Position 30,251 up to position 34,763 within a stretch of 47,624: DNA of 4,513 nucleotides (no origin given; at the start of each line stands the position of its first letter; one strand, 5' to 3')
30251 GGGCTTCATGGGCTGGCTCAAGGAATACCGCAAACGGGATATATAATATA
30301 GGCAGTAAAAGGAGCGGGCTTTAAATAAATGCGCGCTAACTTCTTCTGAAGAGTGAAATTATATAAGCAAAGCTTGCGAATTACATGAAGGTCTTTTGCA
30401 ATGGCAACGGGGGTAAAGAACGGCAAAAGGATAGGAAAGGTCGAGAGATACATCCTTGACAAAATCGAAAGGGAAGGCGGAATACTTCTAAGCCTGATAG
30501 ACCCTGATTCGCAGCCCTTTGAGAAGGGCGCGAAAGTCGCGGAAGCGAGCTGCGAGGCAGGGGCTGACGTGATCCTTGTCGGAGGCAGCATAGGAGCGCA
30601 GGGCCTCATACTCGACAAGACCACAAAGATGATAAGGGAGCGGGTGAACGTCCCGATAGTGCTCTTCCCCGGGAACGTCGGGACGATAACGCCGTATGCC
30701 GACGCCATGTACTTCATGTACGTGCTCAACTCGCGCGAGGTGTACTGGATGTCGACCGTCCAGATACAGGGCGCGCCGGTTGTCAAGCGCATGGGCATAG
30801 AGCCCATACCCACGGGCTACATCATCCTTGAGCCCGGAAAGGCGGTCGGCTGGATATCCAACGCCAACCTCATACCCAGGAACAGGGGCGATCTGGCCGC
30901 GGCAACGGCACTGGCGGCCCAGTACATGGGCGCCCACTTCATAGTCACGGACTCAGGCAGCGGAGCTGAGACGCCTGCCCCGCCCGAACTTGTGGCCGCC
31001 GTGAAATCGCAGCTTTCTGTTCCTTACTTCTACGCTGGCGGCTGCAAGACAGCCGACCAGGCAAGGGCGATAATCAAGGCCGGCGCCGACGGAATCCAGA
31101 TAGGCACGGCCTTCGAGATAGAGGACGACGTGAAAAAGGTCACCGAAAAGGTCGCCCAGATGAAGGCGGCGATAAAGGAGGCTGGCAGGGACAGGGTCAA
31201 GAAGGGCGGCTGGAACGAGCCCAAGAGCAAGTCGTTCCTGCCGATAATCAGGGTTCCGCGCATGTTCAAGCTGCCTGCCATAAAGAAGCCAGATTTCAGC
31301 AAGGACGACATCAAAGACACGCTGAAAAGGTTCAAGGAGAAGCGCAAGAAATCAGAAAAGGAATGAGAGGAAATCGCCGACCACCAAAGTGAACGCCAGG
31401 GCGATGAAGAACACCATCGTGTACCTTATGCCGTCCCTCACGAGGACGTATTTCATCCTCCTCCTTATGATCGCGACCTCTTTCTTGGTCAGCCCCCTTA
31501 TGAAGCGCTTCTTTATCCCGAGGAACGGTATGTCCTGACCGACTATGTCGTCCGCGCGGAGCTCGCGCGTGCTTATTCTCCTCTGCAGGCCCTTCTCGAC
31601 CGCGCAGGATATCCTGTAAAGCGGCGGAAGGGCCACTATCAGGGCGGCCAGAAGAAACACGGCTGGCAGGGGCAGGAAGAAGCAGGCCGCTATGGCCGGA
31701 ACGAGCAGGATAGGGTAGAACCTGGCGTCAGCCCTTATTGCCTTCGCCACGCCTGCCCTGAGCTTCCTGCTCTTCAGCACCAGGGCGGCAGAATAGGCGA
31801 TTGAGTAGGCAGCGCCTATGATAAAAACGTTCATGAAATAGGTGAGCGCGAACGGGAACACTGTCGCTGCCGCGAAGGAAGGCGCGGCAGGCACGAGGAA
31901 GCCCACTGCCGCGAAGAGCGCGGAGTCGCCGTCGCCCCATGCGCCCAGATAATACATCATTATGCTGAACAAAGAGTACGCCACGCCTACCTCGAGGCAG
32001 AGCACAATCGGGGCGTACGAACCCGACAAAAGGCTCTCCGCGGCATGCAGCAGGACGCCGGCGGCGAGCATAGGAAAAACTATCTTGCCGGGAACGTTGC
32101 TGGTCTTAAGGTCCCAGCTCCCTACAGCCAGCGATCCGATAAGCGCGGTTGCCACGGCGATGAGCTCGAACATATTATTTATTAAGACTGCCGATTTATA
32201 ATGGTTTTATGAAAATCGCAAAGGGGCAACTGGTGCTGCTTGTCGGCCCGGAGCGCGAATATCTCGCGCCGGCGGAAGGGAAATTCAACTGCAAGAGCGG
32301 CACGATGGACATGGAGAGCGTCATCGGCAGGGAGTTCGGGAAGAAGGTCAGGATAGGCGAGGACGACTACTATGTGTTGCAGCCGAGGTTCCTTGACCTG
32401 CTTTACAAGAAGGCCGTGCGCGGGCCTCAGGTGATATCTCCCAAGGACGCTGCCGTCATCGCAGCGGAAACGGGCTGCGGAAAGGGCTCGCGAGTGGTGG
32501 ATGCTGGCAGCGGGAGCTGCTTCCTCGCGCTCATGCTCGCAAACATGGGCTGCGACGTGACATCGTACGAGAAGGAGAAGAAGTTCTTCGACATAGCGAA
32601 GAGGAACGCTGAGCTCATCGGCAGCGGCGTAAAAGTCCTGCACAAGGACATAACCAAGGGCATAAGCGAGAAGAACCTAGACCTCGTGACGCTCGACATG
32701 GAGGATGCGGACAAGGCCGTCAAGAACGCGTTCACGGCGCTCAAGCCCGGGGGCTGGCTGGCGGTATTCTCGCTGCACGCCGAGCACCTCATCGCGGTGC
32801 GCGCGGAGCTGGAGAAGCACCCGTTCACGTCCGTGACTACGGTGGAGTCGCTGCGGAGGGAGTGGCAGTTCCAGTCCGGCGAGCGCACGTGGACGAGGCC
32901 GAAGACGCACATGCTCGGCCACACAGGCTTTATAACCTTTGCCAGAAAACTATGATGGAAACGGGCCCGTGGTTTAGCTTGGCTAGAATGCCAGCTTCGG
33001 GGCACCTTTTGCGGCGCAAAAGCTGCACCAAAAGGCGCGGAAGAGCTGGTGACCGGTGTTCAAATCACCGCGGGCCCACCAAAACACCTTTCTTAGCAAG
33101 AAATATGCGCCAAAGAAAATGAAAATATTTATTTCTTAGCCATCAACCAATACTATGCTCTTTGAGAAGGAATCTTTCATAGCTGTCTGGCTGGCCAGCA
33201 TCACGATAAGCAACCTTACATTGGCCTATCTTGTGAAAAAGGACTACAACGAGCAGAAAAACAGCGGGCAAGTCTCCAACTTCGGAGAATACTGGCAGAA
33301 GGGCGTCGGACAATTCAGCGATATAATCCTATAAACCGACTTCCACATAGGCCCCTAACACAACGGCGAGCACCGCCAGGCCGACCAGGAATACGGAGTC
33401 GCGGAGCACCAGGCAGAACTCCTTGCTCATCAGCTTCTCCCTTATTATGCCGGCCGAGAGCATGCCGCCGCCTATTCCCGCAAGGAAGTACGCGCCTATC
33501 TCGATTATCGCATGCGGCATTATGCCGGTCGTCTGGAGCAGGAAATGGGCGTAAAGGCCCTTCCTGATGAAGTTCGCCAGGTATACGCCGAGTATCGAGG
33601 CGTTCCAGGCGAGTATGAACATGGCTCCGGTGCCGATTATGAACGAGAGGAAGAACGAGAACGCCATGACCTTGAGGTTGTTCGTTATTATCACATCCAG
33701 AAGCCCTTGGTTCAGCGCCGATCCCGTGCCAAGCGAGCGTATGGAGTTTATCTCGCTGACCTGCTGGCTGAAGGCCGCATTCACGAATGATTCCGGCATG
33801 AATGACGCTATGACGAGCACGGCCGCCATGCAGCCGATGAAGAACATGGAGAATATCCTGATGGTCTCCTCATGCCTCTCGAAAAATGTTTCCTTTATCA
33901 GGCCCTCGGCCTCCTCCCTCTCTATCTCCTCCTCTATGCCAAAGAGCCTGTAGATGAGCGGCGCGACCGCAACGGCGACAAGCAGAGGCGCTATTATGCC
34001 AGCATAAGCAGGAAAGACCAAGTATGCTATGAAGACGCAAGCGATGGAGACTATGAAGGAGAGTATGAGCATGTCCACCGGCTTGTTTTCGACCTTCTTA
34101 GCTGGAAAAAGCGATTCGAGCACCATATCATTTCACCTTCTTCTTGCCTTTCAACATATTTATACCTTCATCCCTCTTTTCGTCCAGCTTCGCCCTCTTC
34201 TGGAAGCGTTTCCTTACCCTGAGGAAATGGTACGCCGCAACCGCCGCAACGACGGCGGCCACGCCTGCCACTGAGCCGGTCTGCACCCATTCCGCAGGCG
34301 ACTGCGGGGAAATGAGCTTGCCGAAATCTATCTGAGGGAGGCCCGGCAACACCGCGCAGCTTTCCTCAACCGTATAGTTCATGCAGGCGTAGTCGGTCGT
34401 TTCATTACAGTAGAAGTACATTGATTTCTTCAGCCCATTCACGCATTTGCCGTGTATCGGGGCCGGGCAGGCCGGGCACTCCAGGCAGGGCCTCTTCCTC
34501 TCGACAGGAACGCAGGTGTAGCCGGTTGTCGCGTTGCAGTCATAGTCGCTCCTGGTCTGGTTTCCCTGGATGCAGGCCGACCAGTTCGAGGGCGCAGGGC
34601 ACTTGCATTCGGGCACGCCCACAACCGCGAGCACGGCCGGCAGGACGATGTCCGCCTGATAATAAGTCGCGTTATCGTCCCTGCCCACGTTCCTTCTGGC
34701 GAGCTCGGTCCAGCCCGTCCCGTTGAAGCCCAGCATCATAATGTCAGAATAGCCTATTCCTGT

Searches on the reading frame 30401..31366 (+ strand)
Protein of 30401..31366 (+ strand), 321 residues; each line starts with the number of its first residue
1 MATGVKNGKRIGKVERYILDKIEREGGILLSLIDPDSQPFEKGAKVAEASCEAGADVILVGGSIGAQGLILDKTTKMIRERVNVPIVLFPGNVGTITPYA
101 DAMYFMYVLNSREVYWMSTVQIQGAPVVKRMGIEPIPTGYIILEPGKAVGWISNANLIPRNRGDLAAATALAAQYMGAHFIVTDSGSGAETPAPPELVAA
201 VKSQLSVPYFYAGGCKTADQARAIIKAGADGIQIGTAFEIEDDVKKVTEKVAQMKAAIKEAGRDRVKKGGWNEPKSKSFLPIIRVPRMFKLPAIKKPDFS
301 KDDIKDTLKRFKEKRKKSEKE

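Call 12: find_related_loci(query=window:30401-31366:+, collection=genome_contigs, flank=10000)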
Query window:30401-31366:+ (321 aa) in genome_contigs; peptide patterns used: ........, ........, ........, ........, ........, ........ (x = any residue, [..] = any of these).
77 stretches matched a pattern; 22 encode a relative of the query (tblastn E <= 1e-3); 22 distinct loci.
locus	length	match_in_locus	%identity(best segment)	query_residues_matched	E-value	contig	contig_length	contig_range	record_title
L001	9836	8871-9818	82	1-315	5e-170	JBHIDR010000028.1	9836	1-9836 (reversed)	MAG: Candidatus Aenigmatarchaeota archaeon isolate b3.sp3_bin.38 NODE_2361_length_9836_cov_5.529700, whole genome shotgu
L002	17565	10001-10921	74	12-318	2e-148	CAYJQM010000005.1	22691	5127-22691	MAG TPA_asm: uncultured archaeon isolate ERP125453_co1_281 genome assembly, contig: NODE_2118_length_22691_cov_5.346307,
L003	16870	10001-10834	74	12-291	2e-141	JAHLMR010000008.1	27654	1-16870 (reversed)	MAG: Candidatus Aenigmatarchaeota archaeon isolate DRTY-6_2_bin_215 NODE_8_length_27654_cov_73.49, whole genome shotgun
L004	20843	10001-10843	77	10-290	2e-141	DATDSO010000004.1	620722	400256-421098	MAG TPA_asm: archaeon isolate SMAG_U8005 k141_245322, whole genome shotgun sequence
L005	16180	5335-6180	71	7-288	1e-135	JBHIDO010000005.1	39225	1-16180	MAG: Candidatus Aenigmatarchaeota archaeon isolate b3.sp3_bin.47 NODE_168_length_39225_cov_6.387312, whole genome shotgu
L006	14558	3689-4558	61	10-300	4e-119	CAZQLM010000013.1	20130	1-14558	MAG TPA_asm: uncultured archaeon isolate binchicken_co409_132 genome assembly, contig: NODE_216_length_20130_cov_9.69499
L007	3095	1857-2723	61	12-298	2e-116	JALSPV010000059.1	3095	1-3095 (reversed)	MAG: Candidatus Aenigmatarchaeota archaeon isolate 356-284_metabat2_scaf2bin.097 356-284_scaffold_28505_c1, whole genome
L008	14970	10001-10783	48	10-268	2e-80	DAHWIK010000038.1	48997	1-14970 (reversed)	MAG TPA_asm: Candidatus Micrarchaeota archaeon isolate clean1294 k141_497298, whole genome shotgun sequence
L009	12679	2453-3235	47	10-268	3e-78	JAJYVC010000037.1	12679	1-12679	MAG: Candidatus Micrarchaeota archaeon isolate FK1.bin66 NODE_5284_length_12679_cov_1.828633, whole genome shotgun seque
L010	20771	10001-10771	47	9-266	2e-77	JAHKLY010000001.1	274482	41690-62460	MAG: Candidatus Micrarchaeota archaeon isolate MAG 297 R1_Bin_00305_2_000000000003, whole genome shotgun sequence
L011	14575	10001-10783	47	9-267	8e-76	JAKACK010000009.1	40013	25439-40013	MAG: Candidatus Micrarchaeota archaeon isolate WH3.bin4 NODE_283_length_40013_cov_197.609988, whole genome shotgun seque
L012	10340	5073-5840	47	10-263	3e-75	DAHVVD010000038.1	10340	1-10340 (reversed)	MAG TPA_asm: Candidatus Micrarchaeota archaeon isolate clean719 k141_750439, whole genome shotgun sequence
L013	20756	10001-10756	38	24-279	5e-55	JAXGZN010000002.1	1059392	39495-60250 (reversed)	MAG: Methanomassiliicoccaceae archaeon isolate AnMBR.bin538 bin538_2, whole genome shotgun sequence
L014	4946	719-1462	41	4-249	8e-55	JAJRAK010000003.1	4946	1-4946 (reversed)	MAG: Methanomassiliicoccales archaeon isolate OWC_0010 OWC_0010_k121_538679, whole genome shotgun sequence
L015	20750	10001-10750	41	2-249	3e-52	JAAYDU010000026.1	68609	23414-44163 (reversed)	MAG: Methanobacteriota archaeon isolate AS06rmzACSIP_582 207795_AS06, whole genome shotgun sequence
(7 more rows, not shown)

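Call 85: search_protein_families(library=pfam, proteins=[window:30401-31366:+], max_evalue=0.00001)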
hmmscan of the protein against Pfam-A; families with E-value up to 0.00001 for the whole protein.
window:30401-31366:+ (321 aa): 3 families
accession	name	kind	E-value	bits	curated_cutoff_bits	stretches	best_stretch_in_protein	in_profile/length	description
PF01884.23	PcrB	-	5.6e-46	157.3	23.9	1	29-244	8-217/226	PcrB family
PF00478.31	IMPDH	-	9.8e-07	28.5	25.6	0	175-235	114-173/345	IMP dehydrogenase / GMP reductase domain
PF00977.27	His_biosynth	-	8e-06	25.9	23.6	0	185-280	52-149/228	Histidine biosynthesis protein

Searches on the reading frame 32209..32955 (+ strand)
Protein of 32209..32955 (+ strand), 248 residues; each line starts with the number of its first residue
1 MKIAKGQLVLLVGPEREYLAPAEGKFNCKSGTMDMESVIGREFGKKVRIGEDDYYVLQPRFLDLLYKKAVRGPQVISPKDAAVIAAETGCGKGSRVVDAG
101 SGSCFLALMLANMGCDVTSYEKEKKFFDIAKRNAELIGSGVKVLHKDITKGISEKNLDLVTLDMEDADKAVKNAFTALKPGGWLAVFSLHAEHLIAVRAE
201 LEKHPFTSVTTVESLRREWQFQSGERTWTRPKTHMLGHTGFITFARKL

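Call 85: search_protein_families(library=pfam, proteins=[window:32209-32955:+], max_evalue=0.00001)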
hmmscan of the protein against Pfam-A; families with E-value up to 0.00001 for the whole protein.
window:32209-32955:+ (248 aa): 4 families
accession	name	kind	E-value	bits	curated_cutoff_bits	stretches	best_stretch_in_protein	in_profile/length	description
PF08704.16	GCD14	-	2.5e-13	50.7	26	1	74-222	22-180/247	tRNA methyltransferase complex GCD14 subunit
PF08241.18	Methyltransf_11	-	1.4e-07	32.5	21.2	1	97-185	1-94/95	Methyltransferase domain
PF13847.12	Methyltransf_31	-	2.4e-07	31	27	1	92-202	3-123/145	Methyltransferase domain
PF13649.12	Methyltransf_25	-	5.9e-07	30.5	27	1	96-182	1-97/97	Methyltransferase domain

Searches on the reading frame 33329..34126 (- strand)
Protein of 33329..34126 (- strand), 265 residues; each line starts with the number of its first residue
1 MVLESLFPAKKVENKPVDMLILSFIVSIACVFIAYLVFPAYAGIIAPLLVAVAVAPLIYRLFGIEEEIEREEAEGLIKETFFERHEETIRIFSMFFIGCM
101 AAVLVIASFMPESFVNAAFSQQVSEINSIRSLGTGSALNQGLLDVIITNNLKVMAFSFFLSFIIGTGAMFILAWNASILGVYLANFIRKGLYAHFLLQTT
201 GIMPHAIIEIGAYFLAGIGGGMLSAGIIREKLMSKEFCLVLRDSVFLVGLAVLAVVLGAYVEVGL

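Call 85: search_protein_families(library=pfam, proteins=[window:33329-34126:-], max_evalue=0.00001)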
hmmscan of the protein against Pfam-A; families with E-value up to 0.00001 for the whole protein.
window:33329-34126:- (265 aa): 1 family
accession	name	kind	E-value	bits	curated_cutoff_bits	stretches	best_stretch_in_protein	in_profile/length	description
PF01944.22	SpoIIM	-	1e-11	45.5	26.9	1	93-263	3-159/163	Stage II sporulation protein M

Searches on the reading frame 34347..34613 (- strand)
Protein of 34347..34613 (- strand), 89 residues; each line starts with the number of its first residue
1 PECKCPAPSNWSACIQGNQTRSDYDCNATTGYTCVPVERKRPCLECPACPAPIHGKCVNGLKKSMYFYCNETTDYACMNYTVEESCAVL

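Call 68: predict_structure(alignment_id=A4)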
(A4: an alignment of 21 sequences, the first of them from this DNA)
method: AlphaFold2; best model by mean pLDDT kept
length: 89 residues; sequences in the alignment: 21
mean_pLDDT: 93.2   pTM: 0.54
mean pLDDT of the five models: 93.2, 91.6, 91.3, 90.8, 88.3
residues with pLDDT >= 90: 69; 70-90: 20; 50-70: 0; < 50: 0
segments of 3 or more residues with pLDDT < 50: none
pLDDT, mean of each block of 10 residues (from residue 1): 92 90 96 96 89 96 96 91 93
secondary structure, 60 per line:
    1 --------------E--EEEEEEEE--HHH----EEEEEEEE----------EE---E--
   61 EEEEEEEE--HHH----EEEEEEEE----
elements in order: E18-25 E35-42 E61-68 E78-85

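Call 71: fold_search(model_id=the predicted structure, library=pdb)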
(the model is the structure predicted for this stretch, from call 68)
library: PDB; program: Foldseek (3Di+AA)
matches with E <= 10: 125; with E <= 0.001: 0
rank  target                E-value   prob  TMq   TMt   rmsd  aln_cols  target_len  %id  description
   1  2n6f_MODEL_1_A        6.8e-01  0.18  0.27  0.20  16.5       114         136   19  Structure of Pleiotrophin (released 2016-04-20)
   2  8wv3_D                2.5e+00  0.16  0.32  0.18  11.7        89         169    8  NUDIX hydrolase from Bacillus methanolicus (released 2024-10-30)
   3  2dsb_A                2.5e+00  0.14  0.32  0.16  12.6        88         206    2  Crystal structure of human ADP-ribose pyrophosphatase NUDT5 (released 2006-11-14)
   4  9jax_A                2.6e+00  0.15  0.31  0.17  11.6        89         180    7  Crystal structure of NUDIX hydrolase from Bacillus methanolicus (released 2025-09-03)
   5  8wv3_C                2.9e+00  0.15  0.32  0.18  11.9        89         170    7  NUDIX hydrolase from Bacillus methanolicus (released 2024-10-30)
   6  6cik_D                3.1e+00  0.06  0.16  0.06  13.9        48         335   12  Pre-Reaction Complex, RAG1(E962Q)/2-intact/nicked 12/23RSS complex in Mn2+ (released 2018-04-25)
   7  8wv3_H                3.3e+00  0.13  0.32  0.19  11.7        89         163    7  NUDIX hydrolase from Bacillus methanolicus (released 2024-10-30)
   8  6cg0_B                3.5e+00  0.06  0.17  0.06  14.0        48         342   12  Cryo-EM structure of mouse RAG1/2 HFC complex (3.17 A) (released 2018-04-25)
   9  6cil_B                3.7e+00  0.03  0.17  0.06  12.9        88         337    9  PRE-REACTION COMPLEX, RAG1(E962Q)/2-INTACT/INTACT 12/23RSS COMPLEX IN MN2+ (released 2018-04-25)
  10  1mqw                  3.9e+00  0.13  0.32  0.15  11.3        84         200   14  Structure of the MT-ADPRase in complex with three Mn2+ ions and AMPCPR, a Nudix enzyme (released 2003-08-05)
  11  7liy_A                3.9e+00  0.08  0.24  0.25  20.2        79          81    6  CaRSP2 and scaffolded phycoerythrin beta subunits from the phycobilisome of Porphyridium purpureum (released 2021-04-07)
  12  5zdz_B                3.9e+00  0.03  0.17  0.06  13.2        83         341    8  Hairpin Forming Complex, RAG1/2-Nicked 12RSS/23RSS complex in Ca2+ (released 2018-04-25)
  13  1vhz_A                4.1e+00  0.08  0.27  0.15  10.2        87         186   11  Crystal structure of ADP compounds hydrolase (released 2003-12-30)
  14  3bm4_A                4.3e+00  0.10  0.33  0.16  12.7        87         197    2  Crystal Structure of Human ADP-ribose Pyrophosphatase NUDT5 In complex with magnesium and AMPcpr (released 2008-05-20)
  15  6oes_B                4.3e+00  0.05  0.17  0.06  13.9        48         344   12  Cryo-EM structure of mouse RAG1/2 STC complex (without NBD domain) (released 2020-01-22)
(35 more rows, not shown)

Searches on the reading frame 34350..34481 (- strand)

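Call 8: search_protein_families(library=pfam, proteins=[window:34350-34481:-], max_evalue=10)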
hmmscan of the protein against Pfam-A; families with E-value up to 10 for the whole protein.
seq(44 aa): 2 families
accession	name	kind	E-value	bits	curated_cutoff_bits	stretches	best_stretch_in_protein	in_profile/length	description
PF21276.3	ZNF512_C2HC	-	0.043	13.9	27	1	2-21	16-34/38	Zinc finger protein 512, C2HC zinc finger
PF00628.35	PHD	-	0.09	13.3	24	1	2-19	16-33/47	PHD-finger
